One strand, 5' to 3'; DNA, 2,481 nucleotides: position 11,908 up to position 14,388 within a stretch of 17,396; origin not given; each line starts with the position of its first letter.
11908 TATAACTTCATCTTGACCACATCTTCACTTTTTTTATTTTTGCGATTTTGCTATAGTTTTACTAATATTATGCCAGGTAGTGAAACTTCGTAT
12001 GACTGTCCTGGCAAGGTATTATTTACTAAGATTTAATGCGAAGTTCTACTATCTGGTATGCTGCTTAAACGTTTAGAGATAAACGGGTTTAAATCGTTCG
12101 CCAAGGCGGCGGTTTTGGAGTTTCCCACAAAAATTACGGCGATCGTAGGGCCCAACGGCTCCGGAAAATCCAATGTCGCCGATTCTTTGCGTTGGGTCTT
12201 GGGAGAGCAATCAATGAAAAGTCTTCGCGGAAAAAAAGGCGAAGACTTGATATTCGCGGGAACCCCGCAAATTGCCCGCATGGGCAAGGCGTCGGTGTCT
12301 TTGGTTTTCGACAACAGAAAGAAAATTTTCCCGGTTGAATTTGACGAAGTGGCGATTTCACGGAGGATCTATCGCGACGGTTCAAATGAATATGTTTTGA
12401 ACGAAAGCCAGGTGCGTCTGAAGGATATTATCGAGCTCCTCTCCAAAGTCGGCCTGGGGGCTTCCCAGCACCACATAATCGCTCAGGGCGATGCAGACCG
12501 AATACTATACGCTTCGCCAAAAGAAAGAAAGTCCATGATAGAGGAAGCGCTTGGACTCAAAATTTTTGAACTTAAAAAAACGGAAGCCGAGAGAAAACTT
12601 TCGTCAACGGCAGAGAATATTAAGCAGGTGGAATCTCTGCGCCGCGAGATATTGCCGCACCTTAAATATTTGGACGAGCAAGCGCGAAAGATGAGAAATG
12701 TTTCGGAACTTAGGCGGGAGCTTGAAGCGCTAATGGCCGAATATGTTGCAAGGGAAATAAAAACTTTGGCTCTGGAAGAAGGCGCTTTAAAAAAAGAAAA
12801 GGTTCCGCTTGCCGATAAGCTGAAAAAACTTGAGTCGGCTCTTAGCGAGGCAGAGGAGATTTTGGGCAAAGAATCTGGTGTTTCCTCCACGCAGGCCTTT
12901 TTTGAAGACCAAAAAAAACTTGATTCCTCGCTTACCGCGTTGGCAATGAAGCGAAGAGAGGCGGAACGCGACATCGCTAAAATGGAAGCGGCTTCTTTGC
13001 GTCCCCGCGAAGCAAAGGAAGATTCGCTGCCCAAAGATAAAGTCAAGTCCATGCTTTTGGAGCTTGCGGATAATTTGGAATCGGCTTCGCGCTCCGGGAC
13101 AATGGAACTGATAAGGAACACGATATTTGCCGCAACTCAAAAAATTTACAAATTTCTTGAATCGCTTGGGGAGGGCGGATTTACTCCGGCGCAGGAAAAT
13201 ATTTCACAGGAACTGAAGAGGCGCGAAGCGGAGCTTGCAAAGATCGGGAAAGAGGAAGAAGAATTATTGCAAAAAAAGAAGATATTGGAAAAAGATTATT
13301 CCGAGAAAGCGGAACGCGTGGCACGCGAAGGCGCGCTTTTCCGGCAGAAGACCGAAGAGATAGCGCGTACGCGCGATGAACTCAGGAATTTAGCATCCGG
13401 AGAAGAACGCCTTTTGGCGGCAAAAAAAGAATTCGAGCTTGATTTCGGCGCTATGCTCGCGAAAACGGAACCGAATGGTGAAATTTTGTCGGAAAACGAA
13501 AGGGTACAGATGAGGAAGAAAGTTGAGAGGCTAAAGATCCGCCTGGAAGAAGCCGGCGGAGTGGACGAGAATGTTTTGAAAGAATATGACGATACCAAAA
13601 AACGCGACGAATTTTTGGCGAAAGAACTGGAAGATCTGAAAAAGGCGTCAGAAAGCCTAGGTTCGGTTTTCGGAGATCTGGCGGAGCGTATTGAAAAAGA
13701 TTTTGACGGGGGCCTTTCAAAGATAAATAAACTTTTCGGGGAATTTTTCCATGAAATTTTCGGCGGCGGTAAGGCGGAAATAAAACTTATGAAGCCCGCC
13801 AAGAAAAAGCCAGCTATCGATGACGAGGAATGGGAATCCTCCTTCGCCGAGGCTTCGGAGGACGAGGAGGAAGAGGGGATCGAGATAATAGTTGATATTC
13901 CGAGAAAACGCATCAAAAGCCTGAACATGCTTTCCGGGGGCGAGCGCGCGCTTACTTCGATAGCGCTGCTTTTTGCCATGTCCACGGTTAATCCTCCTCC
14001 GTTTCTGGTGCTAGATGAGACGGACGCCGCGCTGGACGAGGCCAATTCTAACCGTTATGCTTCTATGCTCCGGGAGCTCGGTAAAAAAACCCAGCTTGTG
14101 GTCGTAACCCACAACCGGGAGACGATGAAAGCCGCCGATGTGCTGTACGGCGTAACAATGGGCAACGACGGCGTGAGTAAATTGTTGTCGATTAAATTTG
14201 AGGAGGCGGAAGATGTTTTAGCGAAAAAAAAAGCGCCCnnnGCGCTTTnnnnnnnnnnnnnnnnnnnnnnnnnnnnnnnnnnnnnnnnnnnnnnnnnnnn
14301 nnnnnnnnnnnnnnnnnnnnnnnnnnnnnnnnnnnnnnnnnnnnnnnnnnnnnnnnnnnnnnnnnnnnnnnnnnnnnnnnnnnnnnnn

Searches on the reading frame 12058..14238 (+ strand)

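Call 11: search_protein_families(library=pfam, proteins=[window:12058-14238:+], max_evalue=0.001)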
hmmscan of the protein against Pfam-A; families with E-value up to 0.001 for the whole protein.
window:12058-14238:+ (727 aa): 6 families
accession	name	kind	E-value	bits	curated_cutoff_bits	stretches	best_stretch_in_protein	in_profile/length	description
PF02463.25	SMC_N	-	1.3e-70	237.7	40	1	3-707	2-219/220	RecF/RecN/SMC N terminal domain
PF13476.12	AAA_23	-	1.2e-10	42.8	27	1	5-265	1-196/201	AAA domain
PF13304.12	AAA_21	-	6.7e-10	40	27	1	26-73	1-53/304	AAA domain, putative AbiEii toxin, Type IV TA system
PF13175.12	AAA_15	-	2.8e-08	34.2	32.1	1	1-323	1-192/374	AAA ATPase domain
PF00005.33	ABC_tran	-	2.1e-07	32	25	0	24-88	11-68/137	ABC transporter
PF13555.12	AAA_29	-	0.00015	21.9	27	1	3-48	1-46/61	P-loop containing region of AAA domain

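Call 68: search_protein_families(library=ncbifam, proteins=[window:12058-14238:+], max_evalue=0.001)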
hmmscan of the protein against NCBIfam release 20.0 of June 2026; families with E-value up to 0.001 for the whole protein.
window:12058-14238:+ (727 aa): 72 families (the best 25 are shown)
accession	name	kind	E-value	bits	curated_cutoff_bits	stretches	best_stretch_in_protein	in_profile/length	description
TIGR02168.1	SMC_prok_B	equivalog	1.2e-169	566.5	567.35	2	3-341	2-340/1181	chromosome segregation protein SMC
TIGR02169.1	SMC_prok_A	equivalog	3.2e-83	280.1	729.4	2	3-311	2-316/1165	chromosome segregation protein SMC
NF003034.1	PRK03918.1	equivalog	1.1e-14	53.4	700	2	479-708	665-874/878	DNA double-strand break repair ATPase Rad50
NF041034.1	Rad50_Sulf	equivalog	5.3e-13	47.8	1000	2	1-340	1-320/872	DNA double-strand break repair ATPase Rad50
NF045780.1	TrlF_fam_ATP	equivalog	3.9e-12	45.7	350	1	7-446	294-714/944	TrlF family AAA-like ATPase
NF040873.1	AztA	equivalog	1.5e-11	44.2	220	1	618-694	113-186/191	zinc ABC transporter ATP-binding protein AztA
TIGR04520.1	ECF_ATPase_1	equivalog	6.1e-11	42.2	315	1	614-697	126-207/269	energy-coupling factor transporter ATPase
TIGR00972.1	3a0107s01c2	equivalog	7.3e-11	41.9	343.2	1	620-691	140-208/248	phosphate ABC transporter ATP-binding protein PstB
TIGR00611.2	recf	equivalog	1.6e-10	40.7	172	1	3-163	1-140/339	DNA replication/repair protein RecF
TIGR03411.1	urea_trans_UrtD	equivalog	5.4e-10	39.3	304.1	1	609-694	128-209/242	urea ABC transporter ATP-binding protein UrtD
TIGR02857.1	CydD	equivalog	6.2e-10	38.6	435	1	623-695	457-525/529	thiol reductant ABC exporter subunit CydD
TIGR04521.1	ECF_ATPase_2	equivalog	1.4e-09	37.5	330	1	620-690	140-208/279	energy-coupling factor transporter ATPase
TIGR00634.1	recN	equivalog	1.5e-09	37.3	407.85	1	620-695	435-511/563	DNA repair protein RecN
TIGR01166.1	cbiO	subfamily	2.6e-09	36.8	211.8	1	612-686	115-186/190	cobalt ABC transporter, ATP-binding protein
NF010068.0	PRK13548.1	equivalog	2.7e-09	36.5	261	1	613-685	126-201/261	heme ABC transporter ATP-binding protein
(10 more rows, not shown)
